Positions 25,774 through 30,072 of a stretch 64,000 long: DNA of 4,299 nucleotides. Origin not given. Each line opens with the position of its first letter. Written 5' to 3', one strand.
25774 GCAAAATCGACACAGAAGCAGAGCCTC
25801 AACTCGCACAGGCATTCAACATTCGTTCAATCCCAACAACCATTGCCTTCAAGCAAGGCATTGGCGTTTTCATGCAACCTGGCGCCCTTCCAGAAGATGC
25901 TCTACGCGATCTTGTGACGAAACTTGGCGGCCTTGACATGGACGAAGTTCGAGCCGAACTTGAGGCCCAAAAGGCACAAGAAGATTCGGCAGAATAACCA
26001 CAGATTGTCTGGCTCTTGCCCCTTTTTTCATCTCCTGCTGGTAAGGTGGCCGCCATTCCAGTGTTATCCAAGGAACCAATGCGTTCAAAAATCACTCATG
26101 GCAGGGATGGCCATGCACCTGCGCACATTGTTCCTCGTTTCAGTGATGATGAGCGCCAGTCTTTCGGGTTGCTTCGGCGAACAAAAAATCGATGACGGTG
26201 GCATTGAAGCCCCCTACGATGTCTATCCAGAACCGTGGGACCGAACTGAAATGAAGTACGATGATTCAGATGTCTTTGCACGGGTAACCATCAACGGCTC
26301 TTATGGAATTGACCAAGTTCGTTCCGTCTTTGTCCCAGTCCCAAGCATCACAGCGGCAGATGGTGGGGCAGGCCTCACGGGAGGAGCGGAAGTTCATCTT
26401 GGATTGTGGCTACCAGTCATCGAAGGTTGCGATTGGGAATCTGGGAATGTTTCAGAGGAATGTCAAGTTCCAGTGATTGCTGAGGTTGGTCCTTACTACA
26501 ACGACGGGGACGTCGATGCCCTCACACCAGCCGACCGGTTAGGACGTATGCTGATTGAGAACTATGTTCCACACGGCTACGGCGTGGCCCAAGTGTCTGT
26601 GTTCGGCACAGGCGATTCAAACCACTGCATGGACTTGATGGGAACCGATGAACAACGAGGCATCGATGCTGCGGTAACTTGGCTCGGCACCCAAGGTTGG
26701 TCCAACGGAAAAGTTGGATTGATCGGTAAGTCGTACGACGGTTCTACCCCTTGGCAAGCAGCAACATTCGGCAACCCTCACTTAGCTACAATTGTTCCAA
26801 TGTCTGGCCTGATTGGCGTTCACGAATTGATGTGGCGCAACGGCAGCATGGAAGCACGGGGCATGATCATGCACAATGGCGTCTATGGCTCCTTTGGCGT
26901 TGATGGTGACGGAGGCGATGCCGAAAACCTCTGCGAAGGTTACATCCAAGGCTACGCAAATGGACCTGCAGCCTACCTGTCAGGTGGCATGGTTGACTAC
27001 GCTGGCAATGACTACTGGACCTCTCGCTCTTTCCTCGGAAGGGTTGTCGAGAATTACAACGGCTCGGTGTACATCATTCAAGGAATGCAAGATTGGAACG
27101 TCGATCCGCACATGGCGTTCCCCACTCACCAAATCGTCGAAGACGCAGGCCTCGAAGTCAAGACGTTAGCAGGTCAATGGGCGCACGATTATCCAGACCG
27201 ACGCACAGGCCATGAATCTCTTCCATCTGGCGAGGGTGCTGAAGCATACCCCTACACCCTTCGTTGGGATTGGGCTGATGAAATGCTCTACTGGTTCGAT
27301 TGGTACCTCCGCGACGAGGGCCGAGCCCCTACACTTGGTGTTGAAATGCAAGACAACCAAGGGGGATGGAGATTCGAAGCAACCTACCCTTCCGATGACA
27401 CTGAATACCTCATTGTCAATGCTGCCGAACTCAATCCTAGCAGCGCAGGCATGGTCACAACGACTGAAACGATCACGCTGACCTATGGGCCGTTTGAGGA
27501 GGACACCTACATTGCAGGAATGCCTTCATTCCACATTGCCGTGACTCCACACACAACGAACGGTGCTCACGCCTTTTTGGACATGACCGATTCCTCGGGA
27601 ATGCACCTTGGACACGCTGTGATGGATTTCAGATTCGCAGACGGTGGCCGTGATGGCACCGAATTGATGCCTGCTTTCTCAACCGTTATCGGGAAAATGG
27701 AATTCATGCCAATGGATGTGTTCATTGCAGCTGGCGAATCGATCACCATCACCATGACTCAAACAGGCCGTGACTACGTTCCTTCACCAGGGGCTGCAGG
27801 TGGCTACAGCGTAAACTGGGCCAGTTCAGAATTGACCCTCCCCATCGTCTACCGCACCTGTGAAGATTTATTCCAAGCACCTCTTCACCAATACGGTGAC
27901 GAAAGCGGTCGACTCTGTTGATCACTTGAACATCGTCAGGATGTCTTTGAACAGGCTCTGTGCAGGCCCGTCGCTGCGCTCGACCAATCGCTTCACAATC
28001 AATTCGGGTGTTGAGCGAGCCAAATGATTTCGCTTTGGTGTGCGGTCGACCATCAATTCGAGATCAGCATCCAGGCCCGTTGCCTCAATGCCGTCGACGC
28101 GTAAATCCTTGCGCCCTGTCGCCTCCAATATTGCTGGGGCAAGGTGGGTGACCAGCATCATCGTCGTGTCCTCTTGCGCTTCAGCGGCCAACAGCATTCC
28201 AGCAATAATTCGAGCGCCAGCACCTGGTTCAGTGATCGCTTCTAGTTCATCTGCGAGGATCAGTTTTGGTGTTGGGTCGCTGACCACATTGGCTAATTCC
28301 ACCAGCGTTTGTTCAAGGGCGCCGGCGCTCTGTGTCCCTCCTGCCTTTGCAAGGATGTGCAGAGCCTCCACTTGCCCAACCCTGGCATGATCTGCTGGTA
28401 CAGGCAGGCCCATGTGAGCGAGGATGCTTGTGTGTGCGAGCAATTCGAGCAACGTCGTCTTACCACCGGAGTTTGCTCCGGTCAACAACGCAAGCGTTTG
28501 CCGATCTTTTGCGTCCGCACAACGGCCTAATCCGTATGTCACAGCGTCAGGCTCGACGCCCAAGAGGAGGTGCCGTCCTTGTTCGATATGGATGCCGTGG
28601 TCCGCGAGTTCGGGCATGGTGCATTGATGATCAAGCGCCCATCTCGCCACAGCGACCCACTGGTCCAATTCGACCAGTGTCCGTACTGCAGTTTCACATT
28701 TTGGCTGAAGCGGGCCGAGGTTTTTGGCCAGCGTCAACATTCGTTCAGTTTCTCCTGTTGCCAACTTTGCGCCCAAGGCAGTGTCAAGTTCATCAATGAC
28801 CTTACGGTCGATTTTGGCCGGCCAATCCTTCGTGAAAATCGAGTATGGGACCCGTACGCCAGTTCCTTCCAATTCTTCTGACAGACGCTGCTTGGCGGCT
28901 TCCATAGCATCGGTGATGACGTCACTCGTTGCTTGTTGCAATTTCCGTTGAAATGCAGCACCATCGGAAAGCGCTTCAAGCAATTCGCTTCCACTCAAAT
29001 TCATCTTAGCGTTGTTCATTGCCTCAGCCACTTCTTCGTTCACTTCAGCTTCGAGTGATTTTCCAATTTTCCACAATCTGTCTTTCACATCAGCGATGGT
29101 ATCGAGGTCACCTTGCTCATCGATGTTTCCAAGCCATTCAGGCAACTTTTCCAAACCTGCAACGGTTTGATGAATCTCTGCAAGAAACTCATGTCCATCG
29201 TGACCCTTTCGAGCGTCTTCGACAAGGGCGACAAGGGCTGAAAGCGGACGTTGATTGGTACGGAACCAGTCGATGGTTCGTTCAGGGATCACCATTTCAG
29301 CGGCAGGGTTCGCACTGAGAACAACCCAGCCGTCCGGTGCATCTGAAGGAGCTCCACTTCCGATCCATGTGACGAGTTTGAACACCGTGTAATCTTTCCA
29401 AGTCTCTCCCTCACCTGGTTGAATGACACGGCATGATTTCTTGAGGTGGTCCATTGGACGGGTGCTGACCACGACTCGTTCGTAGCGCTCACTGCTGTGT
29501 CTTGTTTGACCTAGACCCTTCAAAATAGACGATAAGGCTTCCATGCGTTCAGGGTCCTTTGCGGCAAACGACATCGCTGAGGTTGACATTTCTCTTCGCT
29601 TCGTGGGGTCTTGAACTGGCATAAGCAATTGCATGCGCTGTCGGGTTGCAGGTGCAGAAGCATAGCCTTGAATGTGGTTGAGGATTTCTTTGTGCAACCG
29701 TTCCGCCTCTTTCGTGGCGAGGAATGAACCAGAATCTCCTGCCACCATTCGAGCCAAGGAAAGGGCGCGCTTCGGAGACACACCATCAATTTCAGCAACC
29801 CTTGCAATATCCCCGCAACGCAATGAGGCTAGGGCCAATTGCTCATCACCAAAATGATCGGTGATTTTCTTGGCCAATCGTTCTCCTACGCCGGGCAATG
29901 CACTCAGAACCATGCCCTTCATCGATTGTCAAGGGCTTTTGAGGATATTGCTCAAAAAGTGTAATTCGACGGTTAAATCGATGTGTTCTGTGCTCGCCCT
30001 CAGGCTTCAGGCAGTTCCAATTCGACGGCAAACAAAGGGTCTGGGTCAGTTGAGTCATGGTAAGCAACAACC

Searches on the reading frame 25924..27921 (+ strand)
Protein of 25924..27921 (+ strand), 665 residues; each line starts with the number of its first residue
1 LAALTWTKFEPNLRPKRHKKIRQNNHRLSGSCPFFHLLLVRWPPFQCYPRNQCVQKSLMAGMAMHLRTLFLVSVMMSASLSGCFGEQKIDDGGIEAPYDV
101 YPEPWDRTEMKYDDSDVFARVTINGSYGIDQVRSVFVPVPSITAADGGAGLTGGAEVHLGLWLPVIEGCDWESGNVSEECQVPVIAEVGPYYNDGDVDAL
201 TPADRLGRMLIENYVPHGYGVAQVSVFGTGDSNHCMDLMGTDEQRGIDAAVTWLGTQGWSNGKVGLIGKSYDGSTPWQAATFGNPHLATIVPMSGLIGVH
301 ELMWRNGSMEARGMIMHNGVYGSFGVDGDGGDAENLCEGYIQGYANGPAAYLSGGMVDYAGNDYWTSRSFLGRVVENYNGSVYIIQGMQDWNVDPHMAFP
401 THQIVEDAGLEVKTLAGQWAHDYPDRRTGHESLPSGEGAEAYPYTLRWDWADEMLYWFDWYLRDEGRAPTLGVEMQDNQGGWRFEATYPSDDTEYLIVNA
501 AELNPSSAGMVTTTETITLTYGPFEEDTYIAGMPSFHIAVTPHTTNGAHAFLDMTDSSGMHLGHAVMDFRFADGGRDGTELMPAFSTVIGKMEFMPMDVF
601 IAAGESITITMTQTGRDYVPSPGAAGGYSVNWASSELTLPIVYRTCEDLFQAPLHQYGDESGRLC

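Call 84: search_protein_families(library=pfam, proteins=[window:25924-27921:+], max_evalue=0.001)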
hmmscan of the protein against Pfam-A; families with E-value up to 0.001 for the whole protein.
window:25924-27921:+ (665 aa): 1 family
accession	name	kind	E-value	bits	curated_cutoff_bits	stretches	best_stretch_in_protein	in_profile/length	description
PF02129.25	Peptidase_S15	-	2e-33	116.6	23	1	160-422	8-261/262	X-Pro dipeptidyl-peptidase (S15 family)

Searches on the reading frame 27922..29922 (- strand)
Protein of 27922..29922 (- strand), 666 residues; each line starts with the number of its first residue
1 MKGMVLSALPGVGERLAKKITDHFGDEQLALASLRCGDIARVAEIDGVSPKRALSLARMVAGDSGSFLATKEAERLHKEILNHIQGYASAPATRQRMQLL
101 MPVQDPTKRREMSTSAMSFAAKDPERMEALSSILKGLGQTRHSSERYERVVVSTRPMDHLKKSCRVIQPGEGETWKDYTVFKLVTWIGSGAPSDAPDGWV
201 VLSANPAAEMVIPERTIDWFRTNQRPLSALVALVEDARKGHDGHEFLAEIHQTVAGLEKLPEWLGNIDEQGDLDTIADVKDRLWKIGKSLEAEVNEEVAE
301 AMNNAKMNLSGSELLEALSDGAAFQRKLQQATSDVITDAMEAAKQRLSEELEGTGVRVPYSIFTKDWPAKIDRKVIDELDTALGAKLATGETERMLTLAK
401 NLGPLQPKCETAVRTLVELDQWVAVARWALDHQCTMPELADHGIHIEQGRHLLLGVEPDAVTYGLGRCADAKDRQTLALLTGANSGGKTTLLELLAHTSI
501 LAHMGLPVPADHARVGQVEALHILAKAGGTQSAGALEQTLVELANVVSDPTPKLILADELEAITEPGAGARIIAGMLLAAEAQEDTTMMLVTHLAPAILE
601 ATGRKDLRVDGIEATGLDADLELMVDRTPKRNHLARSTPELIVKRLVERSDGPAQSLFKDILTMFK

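Call 84: search_protein_families(library=pfam, proteins=[window:27922-29922:-], max_evalue=0.001)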
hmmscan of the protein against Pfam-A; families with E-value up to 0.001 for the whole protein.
window:27922-29922:- (666 aa): 2 families
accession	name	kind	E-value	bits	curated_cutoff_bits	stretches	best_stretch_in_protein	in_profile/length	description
PF00488.27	MutS_V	-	1.7e-09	38.4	30.2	1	479-595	2-121/188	MutS domain V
PF14520.12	HHH_5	-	6.1e-05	23.9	27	1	6-55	4-50/57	Helix-hairpin-helix domain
